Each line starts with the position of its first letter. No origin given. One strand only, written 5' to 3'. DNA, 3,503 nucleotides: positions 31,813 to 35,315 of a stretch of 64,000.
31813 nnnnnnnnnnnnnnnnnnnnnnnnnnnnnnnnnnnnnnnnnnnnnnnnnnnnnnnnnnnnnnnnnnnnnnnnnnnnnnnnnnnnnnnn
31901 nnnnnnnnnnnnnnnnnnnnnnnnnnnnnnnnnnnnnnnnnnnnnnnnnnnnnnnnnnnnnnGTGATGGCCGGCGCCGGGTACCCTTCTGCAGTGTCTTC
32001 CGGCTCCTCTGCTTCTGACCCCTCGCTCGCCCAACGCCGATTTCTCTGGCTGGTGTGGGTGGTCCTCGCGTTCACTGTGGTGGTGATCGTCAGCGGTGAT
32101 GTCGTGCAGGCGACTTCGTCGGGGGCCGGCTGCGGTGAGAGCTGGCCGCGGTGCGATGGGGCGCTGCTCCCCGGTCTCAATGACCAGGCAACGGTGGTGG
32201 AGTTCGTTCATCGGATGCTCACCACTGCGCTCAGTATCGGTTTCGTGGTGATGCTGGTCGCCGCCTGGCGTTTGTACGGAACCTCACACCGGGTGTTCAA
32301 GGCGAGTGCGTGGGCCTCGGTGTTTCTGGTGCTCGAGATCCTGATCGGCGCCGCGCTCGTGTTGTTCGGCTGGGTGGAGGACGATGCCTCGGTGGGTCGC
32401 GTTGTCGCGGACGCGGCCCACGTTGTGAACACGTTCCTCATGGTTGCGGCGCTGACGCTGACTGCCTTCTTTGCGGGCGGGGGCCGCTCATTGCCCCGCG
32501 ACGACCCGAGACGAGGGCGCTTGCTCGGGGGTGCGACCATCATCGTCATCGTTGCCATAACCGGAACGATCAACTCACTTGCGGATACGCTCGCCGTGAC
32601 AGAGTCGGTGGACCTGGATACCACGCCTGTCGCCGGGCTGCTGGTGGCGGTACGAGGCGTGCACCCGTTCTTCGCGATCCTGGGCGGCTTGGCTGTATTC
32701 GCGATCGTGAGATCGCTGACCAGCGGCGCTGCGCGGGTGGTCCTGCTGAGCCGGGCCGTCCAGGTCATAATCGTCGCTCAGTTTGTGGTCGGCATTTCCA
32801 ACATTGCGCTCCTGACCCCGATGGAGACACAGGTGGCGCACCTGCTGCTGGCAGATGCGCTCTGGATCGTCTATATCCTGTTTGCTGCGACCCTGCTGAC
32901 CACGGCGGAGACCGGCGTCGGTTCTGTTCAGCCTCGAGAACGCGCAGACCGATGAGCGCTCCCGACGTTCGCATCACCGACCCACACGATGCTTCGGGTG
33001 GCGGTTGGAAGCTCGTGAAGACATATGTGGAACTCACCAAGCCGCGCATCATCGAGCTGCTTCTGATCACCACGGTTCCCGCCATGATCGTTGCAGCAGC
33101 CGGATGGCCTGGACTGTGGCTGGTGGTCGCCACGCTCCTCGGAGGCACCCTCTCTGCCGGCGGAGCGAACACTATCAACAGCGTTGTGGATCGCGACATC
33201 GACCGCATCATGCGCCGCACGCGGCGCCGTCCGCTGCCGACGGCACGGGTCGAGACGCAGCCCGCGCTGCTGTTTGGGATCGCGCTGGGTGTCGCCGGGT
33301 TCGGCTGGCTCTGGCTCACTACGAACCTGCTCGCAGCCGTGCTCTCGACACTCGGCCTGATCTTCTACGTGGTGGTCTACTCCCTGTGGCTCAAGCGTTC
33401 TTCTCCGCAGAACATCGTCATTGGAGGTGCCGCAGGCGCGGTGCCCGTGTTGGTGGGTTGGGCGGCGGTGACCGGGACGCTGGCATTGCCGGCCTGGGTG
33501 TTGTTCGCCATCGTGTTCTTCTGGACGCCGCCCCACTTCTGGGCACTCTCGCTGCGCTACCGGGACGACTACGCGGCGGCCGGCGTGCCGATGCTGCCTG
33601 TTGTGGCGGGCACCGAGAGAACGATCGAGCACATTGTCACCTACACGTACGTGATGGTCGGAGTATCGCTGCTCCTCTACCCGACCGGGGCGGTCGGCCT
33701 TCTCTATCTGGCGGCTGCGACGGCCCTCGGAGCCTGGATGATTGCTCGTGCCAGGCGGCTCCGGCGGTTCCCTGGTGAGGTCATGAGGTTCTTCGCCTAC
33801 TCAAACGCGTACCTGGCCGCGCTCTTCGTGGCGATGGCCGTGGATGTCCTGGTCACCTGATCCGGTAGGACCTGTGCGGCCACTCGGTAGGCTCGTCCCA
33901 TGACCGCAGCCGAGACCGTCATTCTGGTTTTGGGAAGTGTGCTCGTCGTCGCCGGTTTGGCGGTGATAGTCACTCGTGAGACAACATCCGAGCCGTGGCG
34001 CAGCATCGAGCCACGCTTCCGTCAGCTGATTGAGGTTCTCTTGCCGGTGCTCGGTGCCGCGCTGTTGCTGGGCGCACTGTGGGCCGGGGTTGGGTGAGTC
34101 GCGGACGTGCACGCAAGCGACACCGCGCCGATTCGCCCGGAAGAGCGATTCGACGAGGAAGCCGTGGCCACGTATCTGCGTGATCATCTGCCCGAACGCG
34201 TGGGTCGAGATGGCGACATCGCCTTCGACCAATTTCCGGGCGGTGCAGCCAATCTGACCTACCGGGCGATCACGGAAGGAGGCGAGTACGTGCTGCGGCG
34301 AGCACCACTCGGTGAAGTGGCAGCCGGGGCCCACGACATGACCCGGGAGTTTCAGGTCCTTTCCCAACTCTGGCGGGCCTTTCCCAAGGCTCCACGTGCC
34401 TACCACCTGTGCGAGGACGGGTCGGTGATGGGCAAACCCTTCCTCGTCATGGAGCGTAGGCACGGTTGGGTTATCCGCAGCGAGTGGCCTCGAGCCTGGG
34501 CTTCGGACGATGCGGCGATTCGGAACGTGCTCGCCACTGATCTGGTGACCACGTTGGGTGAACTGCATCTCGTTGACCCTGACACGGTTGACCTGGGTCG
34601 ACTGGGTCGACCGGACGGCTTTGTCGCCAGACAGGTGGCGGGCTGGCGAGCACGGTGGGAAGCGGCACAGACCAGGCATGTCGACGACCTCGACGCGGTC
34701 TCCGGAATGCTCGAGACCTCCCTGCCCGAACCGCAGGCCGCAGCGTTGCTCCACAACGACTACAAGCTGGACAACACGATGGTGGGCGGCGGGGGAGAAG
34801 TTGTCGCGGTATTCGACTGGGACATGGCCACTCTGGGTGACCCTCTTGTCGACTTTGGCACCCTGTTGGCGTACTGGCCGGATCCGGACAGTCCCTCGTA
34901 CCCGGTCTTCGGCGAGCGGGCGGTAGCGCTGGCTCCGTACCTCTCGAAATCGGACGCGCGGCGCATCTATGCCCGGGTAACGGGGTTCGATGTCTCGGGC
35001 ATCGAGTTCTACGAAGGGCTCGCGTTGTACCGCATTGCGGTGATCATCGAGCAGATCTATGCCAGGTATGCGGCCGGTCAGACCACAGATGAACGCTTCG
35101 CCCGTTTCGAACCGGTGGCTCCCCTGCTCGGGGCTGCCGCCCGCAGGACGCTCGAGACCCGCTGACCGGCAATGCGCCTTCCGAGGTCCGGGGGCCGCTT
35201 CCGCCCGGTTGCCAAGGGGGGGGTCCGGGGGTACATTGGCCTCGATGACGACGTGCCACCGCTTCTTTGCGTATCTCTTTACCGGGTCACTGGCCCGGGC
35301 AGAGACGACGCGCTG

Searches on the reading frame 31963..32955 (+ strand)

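Call 71: search_protein_families(library=pfam, proteins=[window:31963-32955:+], max_evalue=0.0001)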
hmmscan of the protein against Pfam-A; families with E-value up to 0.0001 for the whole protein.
window:31963-32955:+ (330 aa): 1 family
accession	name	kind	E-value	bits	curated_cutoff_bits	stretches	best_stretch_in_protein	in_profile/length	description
PF02628.20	COX15-CtaA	-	2.3e-25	89.7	29.9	1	29-304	2-321/322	Cytochrome oxidase assembly protein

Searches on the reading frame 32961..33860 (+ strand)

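Call 71: search_protein_families(library=pfam, proteins=[window:32961-33860:+], max_evalue=0.0001)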
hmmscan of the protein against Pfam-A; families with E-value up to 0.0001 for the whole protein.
window:32961-33860:+ (299 aa): 1 family
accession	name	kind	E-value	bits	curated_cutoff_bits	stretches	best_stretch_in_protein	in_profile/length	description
PF01040.23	UbiA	-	8.7e-67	225.5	34.2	1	34-269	1-233/250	UbiA prenyltransferase family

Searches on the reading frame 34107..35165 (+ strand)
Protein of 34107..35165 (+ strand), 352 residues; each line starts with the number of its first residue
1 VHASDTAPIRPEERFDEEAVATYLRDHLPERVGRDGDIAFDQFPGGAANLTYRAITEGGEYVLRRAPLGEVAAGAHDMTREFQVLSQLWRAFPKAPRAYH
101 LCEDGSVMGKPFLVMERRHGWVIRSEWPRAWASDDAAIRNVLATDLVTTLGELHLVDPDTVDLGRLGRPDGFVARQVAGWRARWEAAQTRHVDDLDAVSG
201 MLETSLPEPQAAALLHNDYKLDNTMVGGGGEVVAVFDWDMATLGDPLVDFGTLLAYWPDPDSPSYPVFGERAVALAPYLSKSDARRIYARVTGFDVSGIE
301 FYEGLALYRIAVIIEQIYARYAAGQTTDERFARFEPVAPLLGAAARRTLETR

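Call 71: search_protein_families(library=pfam, proteins=[window:34107-35165:+], max_evalue=0.0001)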
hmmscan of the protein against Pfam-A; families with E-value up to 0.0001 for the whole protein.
window:34107-35165:+ (352 aa): 1 family
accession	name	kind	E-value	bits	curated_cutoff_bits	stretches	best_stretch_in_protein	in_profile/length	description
PF01636.29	APH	-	2.9e-48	165.2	23.2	1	42-265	4-221/239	Phosphotransferase enzyme family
